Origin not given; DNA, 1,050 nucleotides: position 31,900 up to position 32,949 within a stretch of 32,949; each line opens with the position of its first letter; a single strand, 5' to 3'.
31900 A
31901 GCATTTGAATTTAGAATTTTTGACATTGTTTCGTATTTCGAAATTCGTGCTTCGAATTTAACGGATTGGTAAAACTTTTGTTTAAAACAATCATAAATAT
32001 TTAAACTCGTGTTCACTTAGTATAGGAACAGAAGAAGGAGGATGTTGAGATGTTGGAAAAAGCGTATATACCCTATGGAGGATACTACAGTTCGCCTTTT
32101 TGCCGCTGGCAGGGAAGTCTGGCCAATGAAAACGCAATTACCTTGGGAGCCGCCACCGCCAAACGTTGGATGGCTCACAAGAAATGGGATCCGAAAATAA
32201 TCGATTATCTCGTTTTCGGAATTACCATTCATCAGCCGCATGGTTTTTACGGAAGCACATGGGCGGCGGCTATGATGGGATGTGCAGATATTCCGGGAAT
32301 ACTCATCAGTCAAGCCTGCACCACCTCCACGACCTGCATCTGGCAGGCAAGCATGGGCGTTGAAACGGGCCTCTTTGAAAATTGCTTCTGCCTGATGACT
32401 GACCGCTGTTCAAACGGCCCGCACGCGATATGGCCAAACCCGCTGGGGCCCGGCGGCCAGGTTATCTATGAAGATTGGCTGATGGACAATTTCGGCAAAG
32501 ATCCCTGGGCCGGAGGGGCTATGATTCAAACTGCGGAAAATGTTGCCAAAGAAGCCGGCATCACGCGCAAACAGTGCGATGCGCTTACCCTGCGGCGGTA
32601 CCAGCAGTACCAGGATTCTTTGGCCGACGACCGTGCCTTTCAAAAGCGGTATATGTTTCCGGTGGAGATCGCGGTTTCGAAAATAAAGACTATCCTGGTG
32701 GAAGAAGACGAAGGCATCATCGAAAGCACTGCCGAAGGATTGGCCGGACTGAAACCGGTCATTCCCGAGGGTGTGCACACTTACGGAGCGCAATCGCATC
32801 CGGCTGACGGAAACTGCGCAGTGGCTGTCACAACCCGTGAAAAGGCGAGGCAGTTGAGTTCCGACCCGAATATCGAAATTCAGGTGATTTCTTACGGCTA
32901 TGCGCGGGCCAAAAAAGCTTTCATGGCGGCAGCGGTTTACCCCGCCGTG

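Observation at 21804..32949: Candidate undescribed catabolic pathway: family III CoA-transferase, divergent B12 mutase, ATP-dependent hydantoinase-type enzyme, PaaK-type ligase and thiolase in one operon, tied to carboxyltransferase/ACAD and HAD/ECH units by a shared operator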

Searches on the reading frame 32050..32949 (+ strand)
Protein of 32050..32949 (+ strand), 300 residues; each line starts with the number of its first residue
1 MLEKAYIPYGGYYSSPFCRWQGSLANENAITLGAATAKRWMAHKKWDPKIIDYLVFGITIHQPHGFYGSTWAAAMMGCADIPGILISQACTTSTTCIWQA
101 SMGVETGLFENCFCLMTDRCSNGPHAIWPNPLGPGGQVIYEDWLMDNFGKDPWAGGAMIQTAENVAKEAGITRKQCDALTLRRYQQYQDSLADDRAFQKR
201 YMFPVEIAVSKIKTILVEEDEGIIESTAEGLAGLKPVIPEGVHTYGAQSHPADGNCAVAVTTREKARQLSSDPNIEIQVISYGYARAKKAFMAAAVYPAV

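Call 8: search_protein_families(library=pfam, proteins=[window:32050-32949:+])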
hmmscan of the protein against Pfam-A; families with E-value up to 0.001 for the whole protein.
window:32050-32949:+ (300 aa): 1 family
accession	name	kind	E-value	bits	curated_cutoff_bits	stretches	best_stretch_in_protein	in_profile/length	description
PF00108.29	Thiolase_N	-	1.1e-20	74.6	26.4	1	15-263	9-259/260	Thiolase, N-terminal domain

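Call 41: search_protein_families(library=ncbifam, proteins=[window:32050-32949:+], max_evalue=1e-10)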
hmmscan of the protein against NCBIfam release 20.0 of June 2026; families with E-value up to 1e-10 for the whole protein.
window:32050-32949:+ (300 aa): 20 families
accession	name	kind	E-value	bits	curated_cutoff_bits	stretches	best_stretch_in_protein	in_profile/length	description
TIGR01930.1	AcCoA-C-Actrans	subfamily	1.4e-31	109.8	240.55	1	15-300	7-290/385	acetyl-CoA C-acyltransferase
NF004853.0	PRK06205.1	subfamily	4.2e-23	82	551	1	16-294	13-298/404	acetyl-CoA C-acetyltransferase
NF006552.0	PRK09051.1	subfamily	2.8e-22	79.5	565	1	19-299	18-298/395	beta-ketothiolase BktB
NF042999.1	bketothiol_BktB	equivalog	4.9e-20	72.1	725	1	19-295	17-293/394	beta-ketothiolase BktB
NF005889.0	PRK07850.1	equivalog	4.5e-19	68.8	515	1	159-277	148-270/387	steroid 3-ketoacyl-CoA thiolase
NF006551.0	PRK09050.1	subfamily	6e-17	61.8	605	1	156-299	161-302/401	3-oxoadipyl-CoA thiolase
NF042967.1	AcCoAtase_PhaA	equivalog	1.2e-16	60.9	740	1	15-273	12-275/396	acetyl-CoA acetyltransferase PhaA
TIGR02430.1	pcaF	equivalog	1.7e-16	60.3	597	1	156-299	160-301/400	3-oxoadipyl-CoA thiolase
NF005890.0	PRK07851.1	equivalog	5.4e-16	58.6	580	1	157-275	172-286/406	acetyl-CoA C-acetyltransferase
NF006001.0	PRK08131.1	equivalog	1.7e-15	56.8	622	1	153-275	157-279/401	3-oxoadipyl-CoA thiolase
NF006086.0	PRK08235.1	equivalog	2e-15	56.8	526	1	15-279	12-278/393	acetyl-CoA C-acetyltransferase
NF006516.0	PRK08963.1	equivalog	2.9e-15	56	560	0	154-285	180-307/436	acetyl-CoA C-acyltransferase FadI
NF004206.0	PRK05656.1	subfamily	1e-14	54.4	688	1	19-293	16-290/392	acetyl-CoA C-acetyltransferase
NF005805.0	PRK07661.1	equivalog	1.1e-13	50.9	633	1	21-275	19-272/391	acetyl-CoA C-acetyltransferase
NF005494.0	PRK07108.1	equivalog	1.3e-13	50.7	615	1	20-271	18-269/392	acetyl-CoA C-acyltransferase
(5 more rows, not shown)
